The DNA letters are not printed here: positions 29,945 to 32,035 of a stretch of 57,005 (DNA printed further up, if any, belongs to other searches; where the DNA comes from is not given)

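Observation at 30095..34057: Trimeric HydABC-type [FeFe]-hydrogenase operon in an alphaproteobacterial backbone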

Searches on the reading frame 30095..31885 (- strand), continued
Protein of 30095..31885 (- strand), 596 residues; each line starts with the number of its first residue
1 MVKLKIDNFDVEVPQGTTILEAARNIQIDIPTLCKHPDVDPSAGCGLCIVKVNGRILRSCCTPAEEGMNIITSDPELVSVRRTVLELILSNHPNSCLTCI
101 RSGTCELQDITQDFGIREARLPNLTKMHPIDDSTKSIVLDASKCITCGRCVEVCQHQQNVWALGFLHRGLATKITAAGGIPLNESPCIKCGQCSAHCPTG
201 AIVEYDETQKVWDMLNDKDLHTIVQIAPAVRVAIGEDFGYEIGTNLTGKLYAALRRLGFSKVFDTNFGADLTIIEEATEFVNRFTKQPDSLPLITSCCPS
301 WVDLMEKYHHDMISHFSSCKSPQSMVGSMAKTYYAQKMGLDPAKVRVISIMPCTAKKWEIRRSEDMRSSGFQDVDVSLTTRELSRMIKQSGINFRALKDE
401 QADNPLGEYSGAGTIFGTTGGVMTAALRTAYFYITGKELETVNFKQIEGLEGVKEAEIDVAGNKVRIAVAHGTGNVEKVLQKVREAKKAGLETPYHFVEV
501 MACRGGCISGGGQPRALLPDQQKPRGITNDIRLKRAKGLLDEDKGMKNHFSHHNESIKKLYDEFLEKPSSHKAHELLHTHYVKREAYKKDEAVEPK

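Call 57: list_cluster_members(proteins=[P0014, P0040, P0043, P0021, P0028, P0080, P0071, P0117, P0010, P0072])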
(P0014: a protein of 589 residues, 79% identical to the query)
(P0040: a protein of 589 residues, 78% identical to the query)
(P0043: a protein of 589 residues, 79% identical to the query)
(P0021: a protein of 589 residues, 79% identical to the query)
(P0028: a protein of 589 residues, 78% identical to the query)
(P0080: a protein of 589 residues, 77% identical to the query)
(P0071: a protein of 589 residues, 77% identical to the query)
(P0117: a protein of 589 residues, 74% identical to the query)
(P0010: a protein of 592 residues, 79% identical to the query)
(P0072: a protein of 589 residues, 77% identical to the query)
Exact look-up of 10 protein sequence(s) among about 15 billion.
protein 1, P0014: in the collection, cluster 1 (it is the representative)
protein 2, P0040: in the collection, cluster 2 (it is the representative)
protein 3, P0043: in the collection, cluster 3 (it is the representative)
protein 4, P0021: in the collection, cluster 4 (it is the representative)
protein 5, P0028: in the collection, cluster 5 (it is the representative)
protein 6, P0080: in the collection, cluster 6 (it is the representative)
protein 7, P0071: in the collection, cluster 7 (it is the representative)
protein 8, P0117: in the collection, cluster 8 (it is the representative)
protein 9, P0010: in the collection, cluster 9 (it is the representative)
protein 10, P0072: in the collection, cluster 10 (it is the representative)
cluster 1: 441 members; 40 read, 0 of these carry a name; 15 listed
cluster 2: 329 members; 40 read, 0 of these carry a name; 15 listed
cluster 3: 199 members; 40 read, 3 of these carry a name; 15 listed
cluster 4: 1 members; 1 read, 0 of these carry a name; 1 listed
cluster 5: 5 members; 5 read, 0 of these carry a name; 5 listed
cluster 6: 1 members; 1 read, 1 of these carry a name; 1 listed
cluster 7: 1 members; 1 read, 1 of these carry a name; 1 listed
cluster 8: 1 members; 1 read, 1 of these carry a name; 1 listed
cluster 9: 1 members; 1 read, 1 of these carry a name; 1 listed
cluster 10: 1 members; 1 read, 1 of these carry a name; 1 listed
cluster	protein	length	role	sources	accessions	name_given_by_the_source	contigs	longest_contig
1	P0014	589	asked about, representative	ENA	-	-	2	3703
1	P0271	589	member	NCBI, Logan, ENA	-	-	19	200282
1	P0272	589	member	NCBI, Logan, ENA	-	-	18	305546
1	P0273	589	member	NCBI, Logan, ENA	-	-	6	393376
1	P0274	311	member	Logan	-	-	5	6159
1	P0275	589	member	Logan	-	-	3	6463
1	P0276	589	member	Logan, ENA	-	-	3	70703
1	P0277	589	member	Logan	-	-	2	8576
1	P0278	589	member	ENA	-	-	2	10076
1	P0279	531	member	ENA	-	-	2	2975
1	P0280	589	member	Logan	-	-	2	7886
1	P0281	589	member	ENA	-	-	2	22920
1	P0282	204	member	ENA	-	-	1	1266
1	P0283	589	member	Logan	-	-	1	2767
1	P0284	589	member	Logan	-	-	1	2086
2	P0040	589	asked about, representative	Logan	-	-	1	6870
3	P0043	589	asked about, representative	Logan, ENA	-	-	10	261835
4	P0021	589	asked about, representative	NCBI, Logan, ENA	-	-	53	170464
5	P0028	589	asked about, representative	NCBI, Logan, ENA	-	-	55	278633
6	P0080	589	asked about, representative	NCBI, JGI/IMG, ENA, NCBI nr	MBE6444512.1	MAG: 2Fe-2S iron-sulfur cluster binding domain-containing protein [Alphaproteobacteria ... | 2Fe-2S iron-sulfur cluster binding domain-containing protein [Alphaproteobacteria ...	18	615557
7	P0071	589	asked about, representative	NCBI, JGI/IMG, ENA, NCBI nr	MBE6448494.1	MAG: 2Fe-2S iron-sulfur cluster binding domain-containing protein [Alphaproteobacteria ... | 2Fe-2S iron-sulfur cluster binding domain-containing protein [Alphaproteobacteria ...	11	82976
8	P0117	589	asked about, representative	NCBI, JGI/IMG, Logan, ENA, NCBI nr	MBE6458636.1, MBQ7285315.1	MAG: iron hydrogenase small subunit [Alphaproteobacteria bacterium] | 2Fe-2S iron-sulfur cluster binding domain-containing protein [Alphaproteobacteria ...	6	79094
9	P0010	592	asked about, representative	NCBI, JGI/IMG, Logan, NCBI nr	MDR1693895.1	MAG: [FeFe] hydrogenase, group A [Lactobacillaceae bacterium] | NADH-quinone oxidoreductase subunit G | [FeFe] hydrogenase, group A [Lactobacillaceae bacterium]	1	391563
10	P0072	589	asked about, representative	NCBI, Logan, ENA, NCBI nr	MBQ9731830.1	MAG: iron hydrogenase small subunit [Alphaproteobacteria bacterium] | iron hydrogenase small subunit [Alphaproteobacteria bacterium]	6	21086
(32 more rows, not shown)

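Call 58: find_encoding_contigs(protein=P0010, flank=10000, max_places=2)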
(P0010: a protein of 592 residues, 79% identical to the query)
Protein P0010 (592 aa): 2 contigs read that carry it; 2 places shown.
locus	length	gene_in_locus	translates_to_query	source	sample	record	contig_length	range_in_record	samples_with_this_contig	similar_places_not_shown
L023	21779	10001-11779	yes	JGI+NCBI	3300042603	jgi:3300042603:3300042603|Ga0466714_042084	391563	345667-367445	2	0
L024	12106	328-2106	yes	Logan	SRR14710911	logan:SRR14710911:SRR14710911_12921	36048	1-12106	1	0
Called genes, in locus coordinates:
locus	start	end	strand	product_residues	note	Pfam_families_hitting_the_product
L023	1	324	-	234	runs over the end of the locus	PF01027:Bax1-I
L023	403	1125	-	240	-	PF01863:YgjP-like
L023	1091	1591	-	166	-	-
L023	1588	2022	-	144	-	PF03692:CxxCxxCC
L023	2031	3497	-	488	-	PF00772:DnaB, PF13481:AAA_25, PF03796:DnaB_C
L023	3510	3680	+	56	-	-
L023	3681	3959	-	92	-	PF00830:Ribosomal_L28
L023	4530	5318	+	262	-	PF09825:BPL_N, PF07685:GATase_3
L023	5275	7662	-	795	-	PF00962:A_deaminase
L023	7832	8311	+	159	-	PF01257:2Fe-2S_thioredx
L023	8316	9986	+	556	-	PF01512:Complex1_51K, PF10589:NADH_4Fe-4S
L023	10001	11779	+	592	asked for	PF00111:Fer2, PF13510:Fer2_4, PF12837:Fer4_6 (faint), PF10588:NADH-G_4Fe-4S_3, PF12838:Fer4_7, PF00037:Fer4 (weak), PF02906:Fe_hyd_lg_C, PF02256:Fe_hyd_SSU, +2 more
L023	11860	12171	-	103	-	-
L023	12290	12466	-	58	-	-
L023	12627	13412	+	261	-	-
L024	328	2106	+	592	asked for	PF00111:Fer2, PF13510:Fer2_4, PF12837:Fer4_6 (faint), PF10588:NADH-G_4Fe-4S_3, PF12838:Fer4_7, PF00037:Fer4 (weak), PF02906:Fe_hyd_lg_C, PF02256:Fe_hyd_SSU, +2 more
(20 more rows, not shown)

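Call 59: find_encoding_contigs(protein=P0004, flank=10000, max_places=2)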
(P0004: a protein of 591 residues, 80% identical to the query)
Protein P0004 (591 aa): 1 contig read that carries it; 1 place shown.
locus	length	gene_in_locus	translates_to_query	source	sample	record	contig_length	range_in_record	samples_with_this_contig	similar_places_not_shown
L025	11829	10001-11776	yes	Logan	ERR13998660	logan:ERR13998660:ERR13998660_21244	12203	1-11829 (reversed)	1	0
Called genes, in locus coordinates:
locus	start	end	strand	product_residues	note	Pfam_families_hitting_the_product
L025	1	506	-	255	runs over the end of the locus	-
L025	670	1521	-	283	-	PF00398:RrnaAD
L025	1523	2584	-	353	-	PF13623:SurA_N_2, PF13624:SurA_N_3, PF09312:SurA_N, PF13616:Rotamase_3, PF13145:Rotamase_2, PF00639:Rotamase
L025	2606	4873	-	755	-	PF03968:LptD_N, PF04453:LptD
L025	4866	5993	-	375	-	PF03739:LptF_LptG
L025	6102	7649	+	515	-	-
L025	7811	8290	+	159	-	PF01257:2Fe-2S_thioredx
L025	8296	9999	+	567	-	PF01257:2Fe-2S_thioredx (weak), PF01512:Complex1_51K, PF10531:SLBB (faint), PF22461:SLBB_2 (faint), PF10589:NADH_4Fe-4S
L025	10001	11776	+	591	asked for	PF00111:Fer2, PF13510:Fer2_4, PF00037:Fer4 (faint), PF10588:NADH-G_4Fe-4S_3, PF12838:Fer4_7 (weak), PF13187:Fer4_9 (weak), PF02906:Fe_hyd_lg_C, PF02256:Fe_hyd_SSU, +1 more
